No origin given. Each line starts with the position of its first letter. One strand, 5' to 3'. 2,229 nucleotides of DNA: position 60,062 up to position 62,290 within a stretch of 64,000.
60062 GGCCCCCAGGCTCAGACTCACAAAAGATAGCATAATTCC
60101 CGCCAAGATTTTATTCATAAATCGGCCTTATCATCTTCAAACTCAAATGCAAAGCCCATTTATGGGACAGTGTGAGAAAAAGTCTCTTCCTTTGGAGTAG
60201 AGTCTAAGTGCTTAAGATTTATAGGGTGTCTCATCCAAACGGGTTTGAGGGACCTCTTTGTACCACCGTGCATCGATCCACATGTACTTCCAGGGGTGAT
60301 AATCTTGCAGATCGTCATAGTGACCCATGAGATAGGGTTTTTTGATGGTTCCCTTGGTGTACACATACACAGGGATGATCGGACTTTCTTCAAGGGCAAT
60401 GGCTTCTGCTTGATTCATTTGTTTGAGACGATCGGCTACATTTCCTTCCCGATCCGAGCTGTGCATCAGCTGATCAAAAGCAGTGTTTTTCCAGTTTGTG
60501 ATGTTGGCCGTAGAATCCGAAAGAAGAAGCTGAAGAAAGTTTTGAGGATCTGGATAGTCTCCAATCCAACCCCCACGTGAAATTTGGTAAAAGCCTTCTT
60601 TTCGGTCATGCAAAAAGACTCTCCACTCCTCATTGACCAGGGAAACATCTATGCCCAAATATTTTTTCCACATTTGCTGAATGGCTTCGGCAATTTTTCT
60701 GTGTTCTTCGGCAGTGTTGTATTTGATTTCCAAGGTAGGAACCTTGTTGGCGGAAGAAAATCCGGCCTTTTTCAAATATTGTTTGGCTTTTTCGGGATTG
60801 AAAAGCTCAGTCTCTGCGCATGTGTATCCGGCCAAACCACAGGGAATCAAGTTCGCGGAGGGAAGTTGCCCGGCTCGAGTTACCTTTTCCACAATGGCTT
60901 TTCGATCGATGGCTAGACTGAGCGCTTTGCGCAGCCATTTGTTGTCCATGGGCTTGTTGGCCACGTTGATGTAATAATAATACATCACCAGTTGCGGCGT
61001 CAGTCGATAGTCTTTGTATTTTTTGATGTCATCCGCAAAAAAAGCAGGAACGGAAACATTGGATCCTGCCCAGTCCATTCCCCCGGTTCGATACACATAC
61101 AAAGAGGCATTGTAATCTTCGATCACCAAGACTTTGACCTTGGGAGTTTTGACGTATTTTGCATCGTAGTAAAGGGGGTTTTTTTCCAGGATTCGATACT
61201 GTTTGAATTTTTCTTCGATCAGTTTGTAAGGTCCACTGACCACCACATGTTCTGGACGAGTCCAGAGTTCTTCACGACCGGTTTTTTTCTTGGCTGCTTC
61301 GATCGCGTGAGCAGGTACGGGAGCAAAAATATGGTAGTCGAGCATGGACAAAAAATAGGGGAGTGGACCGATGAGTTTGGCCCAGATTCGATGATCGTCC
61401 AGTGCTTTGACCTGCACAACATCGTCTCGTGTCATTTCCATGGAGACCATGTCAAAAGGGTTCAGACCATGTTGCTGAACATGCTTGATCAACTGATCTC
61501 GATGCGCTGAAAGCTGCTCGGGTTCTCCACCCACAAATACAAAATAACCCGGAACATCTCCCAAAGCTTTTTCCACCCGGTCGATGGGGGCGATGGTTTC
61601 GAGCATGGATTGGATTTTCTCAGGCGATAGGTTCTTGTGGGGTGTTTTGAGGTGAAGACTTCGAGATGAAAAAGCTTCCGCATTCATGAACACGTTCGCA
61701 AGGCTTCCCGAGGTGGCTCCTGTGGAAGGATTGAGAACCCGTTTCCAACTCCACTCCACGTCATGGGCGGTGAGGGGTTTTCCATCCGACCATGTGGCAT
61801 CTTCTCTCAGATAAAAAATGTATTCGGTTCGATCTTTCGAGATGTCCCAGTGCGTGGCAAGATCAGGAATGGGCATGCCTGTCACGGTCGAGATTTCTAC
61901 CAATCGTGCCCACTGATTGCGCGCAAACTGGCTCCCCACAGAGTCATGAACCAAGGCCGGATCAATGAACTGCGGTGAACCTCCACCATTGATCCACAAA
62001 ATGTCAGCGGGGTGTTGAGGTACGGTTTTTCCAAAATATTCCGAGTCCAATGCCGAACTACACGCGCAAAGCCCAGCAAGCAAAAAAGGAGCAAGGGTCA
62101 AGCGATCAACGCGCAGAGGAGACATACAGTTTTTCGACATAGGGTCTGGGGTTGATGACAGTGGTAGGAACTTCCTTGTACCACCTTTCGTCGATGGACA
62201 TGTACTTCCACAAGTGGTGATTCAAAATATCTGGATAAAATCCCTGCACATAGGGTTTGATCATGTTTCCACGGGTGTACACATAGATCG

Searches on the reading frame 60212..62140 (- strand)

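Call 50: search_protein_families(library=pfam, proteins=[window:60212-62140:-])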
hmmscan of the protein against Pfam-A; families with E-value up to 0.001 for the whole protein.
window:60212-62140:- (642 aa): 1 family
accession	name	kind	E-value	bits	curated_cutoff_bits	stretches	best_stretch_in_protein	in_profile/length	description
PF00496.27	SBP_bac_5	-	5.1e-84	282.9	32.4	1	90-544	2-365/368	Bacterial extracellular solute-binding proteins, family 5 Middle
